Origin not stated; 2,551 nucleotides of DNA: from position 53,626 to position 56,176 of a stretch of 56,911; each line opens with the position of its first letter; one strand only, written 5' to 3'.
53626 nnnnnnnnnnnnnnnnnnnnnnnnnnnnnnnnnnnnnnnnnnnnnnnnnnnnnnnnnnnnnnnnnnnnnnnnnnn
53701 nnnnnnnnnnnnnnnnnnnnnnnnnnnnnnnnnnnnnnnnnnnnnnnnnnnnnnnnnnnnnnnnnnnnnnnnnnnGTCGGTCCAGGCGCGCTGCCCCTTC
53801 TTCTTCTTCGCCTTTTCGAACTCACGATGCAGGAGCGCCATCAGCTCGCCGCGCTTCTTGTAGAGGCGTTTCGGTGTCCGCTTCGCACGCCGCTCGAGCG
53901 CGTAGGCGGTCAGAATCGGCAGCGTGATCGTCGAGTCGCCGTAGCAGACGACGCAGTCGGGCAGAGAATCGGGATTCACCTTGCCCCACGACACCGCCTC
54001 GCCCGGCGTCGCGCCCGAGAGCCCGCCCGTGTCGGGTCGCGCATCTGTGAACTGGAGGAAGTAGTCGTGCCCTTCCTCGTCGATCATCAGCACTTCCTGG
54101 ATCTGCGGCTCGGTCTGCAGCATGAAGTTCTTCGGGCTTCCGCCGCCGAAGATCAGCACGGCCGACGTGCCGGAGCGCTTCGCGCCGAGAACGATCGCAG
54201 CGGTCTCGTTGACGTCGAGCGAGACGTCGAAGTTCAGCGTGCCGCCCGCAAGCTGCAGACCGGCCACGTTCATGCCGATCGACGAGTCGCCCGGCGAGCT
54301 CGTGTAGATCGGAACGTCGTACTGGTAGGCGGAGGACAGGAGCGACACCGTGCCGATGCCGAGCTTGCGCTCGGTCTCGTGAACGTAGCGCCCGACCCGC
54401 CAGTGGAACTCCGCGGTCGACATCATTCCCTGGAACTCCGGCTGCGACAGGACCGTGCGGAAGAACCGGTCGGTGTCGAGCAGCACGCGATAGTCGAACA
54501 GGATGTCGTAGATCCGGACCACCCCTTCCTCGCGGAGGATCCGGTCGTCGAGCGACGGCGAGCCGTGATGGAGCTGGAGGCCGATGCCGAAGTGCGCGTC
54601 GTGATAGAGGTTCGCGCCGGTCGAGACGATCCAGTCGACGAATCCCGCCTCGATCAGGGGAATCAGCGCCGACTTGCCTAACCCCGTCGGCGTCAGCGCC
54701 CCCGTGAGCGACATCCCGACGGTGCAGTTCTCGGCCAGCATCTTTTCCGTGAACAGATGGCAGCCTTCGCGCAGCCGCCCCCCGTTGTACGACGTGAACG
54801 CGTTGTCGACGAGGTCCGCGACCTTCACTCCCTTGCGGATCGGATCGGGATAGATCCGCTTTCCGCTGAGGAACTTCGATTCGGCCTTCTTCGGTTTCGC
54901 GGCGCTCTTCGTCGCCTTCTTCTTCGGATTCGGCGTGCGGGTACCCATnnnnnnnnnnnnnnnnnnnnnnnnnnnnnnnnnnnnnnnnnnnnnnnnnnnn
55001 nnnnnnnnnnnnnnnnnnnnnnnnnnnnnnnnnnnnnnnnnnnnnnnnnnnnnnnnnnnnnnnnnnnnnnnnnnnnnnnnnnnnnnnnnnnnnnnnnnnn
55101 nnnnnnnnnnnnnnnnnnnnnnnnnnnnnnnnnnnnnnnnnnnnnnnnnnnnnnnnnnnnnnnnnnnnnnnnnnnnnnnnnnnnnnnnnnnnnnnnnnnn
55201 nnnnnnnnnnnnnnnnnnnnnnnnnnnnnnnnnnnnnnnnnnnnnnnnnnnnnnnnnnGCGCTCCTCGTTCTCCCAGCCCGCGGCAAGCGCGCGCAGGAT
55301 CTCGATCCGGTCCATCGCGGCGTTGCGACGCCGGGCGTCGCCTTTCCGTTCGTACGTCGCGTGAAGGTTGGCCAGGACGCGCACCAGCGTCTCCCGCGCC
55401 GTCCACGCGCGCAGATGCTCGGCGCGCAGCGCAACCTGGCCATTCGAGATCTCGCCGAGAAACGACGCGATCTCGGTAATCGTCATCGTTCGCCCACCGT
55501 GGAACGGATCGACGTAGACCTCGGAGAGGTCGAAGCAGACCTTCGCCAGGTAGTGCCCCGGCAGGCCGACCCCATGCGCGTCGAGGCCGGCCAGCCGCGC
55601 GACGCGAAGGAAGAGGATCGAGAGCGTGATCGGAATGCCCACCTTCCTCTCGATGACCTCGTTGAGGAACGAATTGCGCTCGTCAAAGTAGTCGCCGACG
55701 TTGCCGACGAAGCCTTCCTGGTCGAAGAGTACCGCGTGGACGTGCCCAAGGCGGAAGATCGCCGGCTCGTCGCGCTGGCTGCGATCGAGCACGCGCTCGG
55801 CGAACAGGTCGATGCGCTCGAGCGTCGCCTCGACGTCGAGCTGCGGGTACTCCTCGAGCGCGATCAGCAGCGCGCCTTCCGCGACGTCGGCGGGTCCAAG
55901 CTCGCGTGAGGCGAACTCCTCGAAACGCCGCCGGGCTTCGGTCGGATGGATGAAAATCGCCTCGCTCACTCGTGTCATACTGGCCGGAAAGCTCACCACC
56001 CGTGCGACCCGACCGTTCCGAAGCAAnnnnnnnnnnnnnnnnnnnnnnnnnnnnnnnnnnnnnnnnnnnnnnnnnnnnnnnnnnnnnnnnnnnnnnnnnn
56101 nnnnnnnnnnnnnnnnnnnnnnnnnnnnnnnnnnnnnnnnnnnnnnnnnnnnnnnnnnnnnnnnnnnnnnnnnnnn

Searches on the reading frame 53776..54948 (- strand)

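Call 47: search_protein_families(library=pfam, proteins=[window:53776-54948:-], max_evalue=0.001)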
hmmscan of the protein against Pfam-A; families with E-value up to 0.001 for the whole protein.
window:53776-54948:- (391 aa): 1 family
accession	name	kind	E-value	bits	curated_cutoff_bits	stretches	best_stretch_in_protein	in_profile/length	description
PF01916.23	DS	-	1.2e-67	228.7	27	1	52-349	9-287/288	Deoxyhypusine synthase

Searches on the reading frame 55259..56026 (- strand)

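Call 47: search_protein_families(library=pfam, proteins=[window:55259-56026:-], max_evalue=0.001)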
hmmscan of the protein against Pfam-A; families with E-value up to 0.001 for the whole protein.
window:55259-56026:- (256 aa): 1 family
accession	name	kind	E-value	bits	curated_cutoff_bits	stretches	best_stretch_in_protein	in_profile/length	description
PF13369.12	Transglut_core2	-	4.4e-38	130.6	23.5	1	68-218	3-154/155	Transglutaminase-like superfamily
